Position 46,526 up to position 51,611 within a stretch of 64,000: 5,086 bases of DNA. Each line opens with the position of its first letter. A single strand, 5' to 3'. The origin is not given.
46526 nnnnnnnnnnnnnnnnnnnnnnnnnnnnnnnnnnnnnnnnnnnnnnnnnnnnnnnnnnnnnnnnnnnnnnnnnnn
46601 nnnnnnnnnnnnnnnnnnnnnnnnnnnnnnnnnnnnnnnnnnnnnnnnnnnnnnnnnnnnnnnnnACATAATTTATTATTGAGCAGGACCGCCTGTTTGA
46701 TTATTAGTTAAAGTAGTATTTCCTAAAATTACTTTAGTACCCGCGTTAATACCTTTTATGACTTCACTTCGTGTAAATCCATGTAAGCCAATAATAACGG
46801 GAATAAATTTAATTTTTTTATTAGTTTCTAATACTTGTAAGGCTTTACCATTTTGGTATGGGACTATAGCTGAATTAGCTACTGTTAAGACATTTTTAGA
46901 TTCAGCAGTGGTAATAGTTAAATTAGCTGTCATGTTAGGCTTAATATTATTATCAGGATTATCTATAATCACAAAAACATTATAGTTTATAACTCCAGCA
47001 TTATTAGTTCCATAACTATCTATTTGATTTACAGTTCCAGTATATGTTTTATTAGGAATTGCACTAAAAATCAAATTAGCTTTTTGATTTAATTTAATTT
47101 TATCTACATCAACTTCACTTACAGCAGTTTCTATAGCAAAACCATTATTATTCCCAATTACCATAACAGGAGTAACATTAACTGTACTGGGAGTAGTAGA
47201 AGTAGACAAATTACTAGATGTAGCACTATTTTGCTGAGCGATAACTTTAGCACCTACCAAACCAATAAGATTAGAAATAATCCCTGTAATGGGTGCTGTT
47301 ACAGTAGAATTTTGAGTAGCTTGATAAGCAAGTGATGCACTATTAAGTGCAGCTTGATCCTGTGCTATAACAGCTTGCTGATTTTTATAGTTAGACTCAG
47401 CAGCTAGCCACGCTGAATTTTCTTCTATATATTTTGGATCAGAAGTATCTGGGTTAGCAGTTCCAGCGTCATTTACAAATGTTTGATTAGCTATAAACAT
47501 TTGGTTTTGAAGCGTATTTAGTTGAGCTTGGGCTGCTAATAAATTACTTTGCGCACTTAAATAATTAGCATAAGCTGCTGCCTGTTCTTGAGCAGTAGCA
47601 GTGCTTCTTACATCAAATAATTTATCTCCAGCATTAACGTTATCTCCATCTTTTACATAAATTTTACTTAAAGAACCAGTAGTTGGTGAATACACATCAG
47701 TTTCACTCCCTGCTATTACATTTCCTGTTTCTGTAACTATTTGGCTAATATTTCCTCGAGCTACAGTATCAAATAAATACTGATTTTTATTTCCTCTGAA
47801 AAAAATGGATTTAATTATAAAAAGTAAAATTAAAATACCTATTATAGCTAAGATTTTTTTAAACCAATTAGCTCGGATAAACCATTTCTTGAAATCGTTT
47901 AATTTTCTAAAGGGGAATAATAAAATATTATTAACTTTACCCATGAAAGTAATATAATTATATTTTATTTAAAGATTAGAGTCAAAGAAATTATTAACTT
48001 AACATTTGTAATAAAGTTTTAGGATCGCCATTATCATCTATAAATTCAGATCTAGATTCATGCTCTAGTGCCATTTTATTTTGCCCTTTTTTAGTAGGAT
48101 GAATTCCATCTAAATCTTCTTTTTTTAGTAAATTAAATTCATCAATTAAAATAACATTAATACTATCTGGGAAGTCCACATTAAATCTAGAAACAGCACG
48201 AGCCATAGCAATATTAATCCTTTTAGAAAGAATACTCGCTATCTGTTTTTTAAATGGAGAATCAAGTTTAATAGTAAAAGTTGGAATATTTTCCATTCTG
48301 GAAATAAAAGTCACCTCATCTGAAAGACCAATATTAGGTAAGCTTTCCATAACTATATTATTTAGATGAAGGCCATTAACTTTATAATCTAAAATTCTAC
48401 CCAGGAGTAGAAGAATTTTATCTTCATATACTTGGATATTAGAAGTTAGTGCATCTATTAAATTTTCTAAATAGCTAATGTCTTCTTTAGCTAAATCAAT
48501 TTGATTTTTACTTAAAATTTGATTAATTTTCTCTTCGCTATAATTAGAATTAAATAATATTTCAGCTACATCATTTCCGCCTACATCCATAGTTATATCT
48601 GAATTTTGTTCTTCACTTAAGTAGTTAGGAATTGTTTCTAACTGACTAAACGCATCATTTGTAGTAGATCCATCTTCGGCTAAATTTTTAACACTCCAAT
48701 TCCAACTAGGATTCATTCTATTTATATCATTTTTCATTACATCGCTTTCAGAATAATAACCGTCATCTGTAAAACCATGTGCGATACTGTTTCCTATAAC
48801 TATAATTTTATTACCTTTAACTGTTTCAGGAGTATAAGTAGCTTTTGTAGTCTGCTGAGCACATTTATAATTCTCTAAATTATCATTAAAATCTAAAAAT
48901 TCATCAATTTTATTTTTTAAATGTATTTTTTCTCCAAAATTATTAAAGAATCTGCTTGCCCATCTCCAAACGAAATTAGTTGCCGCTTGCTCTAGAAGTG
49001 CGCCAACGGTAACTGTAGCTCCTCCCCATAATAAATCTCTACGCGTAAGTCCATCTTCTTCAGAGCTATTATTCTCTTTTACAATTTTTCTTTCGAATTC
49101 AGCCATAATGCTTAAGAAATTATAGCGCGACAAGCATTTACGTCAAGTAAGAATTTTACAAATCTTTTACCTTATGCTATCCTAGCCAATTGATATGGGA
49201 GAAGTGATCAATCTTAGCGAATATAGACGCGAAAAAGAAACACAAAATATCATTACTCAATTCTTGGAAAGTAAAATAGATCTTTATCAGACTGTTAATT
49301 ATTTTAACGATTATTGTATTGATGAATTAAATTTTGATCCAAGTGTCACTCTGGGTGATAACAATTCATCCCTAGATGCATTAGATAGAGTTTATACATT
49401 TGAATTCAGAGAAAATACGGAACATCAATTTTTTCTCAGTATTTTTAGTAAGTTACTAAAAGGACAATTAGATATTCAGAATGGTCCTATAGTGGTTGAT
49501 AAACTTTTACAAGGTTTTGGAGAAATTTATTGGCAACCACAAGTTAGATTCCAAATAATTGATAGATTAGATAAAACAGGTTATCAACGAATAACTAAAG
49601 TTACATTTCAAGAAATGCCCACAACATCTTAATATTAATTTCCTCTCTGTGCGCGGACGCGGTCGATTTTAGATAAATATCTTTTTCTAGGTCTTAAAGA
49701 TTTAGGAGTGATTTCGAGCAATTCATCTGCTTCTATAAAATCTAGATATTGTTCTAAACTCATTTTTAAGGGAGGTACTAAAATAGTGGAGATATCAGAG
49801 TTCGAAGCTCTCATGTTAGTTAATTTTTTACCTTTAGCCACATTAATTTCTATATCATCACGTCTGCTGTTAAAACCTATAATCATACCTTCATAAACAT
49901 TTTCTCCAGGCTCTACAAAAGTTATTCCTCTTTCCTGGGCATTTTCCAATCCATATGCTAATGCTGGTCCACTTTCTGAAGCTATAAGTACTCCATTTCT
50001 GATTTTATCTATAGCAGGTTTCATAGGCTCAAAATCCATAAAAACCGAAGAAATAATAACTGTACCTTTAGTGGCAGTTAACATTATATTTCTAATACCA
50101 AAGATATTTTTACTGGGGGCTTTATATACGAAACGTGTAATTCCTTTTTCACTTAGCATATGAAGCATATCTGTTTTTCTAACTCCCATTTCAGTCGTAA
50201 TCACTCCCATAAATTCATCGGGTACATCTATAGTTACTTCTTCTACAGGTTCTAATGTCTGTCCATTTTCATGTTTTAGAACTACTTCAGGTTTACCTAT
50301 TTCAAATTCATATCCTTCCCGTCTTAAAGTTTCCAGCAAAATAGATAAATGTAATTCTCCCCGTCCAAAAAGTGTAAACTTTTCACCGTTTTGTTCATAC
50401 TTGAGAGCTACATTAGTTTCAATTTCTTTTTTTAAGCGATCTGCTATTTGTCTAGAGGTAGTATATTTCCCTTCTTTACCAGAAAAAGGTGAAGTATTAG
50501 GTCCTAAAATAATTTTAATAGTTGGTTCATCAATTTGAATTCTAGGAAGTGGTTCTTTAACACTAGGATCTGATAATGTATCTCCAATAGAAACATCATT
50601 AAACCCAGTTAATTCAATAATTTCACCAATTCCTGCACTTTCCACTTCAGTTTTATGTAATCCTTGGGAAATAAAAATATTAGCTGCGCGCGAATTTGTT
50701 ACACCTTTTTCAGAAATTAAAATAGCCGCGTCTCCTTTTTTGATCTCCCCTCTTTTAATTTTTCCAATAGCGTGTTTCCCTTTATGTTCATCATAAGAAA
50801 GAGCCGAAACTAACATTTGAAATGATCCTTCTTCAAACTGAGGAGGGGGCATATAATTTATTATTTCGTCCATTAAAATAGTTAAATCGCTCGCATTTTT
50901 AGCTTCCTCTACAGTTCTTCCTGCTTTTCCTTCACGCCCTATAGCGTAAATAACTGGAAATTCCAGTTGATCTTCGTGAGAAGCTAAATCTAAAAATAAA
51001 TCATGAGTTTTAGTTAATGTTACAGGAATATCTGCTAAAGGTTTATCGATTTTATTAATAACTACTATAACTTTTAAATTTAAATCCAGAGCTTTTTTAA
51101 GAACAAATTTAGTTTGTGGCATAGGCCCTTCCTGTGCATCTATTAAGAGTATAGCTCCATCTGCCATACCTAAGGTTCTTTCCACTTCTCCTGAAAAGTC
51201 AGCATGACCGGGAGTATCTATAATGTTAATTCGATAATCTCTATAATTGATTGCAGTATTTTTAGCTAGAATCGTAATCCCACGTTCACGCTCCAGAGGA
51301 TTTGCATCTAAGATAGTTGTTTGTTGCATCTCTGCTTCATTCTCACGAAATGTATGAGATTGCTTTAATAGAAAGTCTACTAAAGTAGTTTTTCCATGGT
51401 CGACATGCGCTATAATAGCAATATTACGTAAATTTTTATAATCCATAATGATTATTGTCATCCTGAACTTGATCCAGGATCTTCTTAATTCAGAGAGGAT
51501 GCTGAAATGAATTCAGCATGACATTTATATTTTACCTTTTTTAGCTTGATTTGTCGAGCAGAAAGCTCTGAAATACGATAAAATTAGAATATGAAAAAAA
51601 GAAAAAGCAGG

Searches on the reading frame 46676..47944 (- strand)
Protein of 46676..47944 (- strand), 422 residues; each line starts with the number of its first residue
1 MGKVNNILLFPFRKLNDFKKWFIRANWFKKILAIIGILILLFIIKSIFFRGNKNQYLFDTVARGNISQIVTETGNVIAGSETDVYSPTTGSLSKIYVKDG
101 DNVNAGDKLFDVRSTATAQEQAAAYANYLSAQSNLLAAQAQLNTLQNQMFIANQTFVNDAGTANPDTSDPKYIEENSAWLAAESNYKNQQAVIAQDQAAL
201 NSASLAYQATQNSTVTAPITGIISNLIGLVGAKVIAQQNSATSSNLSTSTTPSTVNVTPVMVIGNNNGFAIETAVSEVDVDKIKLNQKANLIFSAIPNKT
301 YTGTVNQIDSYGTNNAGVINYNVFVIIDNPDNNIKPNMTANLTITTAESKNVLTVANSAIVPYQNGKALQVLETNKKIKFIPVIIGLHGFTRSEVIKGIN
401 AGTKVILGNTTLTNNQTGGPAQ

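Call 76: search_protein_families(library=pfam, proteins=[window:46676-47944:-], max_evalue=0.001)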
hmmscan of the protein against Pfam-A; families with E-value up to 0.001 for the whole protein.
window:46676-47944:- (422 aa): 5 families
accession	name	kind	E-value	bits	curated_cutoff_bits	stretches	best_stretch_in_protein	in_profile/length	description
PF16576.10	HlyD_D23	-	1.5e-12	47.7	30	2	261-340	137-214/214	Barrel-sandwich domain of CusB or HlyD membrane-fusion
PF13437.12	HlyD_3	-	1.3e-09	39.1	22.2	1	258-333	25-102/106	HlyD family secretion protein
PF13533.13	Biotin_lipoyl_2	-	0.00011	22.4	29.8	1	86-110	5-29/32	Biotin-lipoyl like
PF00364.28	Biotin_lipoyl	-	0.00013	22.2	22.1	0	81-111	42-72/73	Biotin-requiring enzyme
PF01551.29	Peptidase_M23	-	0.00034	21.2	28.7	0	61-120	19-80/96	Peptidase family M23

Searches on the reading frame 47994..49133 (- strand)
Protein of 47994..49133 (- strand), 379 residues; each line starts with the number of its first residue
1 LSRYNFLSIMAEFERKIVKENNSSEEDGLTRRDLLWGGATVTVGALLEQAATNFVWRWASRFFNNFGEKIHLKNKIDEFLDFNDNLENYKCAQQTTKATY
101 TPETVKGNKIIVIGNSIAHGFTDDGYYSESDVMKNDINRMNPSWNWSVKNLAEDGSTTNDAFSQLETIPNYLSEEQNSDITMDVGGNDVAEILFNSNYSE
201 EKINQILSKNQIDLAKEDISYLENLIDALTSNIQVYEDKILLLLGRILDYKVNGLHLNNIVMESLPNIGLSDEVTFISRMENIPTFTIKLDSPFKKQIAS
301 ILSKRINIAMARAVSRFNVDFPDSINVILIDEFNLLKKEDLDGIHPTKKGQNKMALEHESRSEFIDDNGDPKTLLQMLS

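Call 76: search_protein_families(library=pfam, proteins=[window:47994-49133:-], max_evalue=0.001)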
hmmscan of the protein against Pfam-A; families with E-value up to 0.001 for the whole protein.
window:47994-49133:- (379 aa): 2 families
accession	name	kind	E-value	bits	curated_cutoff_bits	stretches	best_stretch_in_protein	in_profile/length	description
PF00657.28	Lipase_GDSL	-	5.8e-10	40.1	23.6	1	110-355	1-205/208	GDSL-like Lipase/Acylhydrolase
PF13472.12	Lipase_GDSL_2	-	3.4e-08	34.6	32.9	1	112-351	1-176/178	GDSL-like Lipase/Acylhydrolase family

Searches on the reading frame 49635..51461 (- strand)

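Call 76: search_protein_families(library=pfam, proteins=[window:49635-51461:-], max_evalue=0.001)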
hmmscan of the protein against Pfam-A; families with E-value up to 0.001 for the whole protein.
window:49635-51461:- (608 aa): 6 families
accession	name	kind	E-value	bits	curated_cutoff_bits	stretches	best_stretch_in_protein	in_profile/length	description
PF00009.33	GTP_EFTU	-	6.8e-56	189.3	26.5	1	9-205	1-187/188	Elongation factor Tu GTP binding domain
PF21018.2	BipA_C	-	7.2e-42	142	23.8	1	489-597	1-109/110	TypA/BipA C-terminal domain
PF00679.30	EFG_C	-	4.4e-15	55.9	27.9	1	402-484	2-85/89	Elongation factor G C-terminus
PF22042.2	EF-G_D2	-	1.6e-08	35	27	1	214-297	2-82/84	Elongation factor G domain 2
PF03144.31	GTP_EFTU_D2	-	2.5e-08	34.7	30.3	1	228-296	1-72/73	Elongation factor Tu domain 2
PF01926.29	MMR_HSR1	-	5.7e-06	26.9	21.9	1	14-137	2-113/113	50S ribosome-binding GTPase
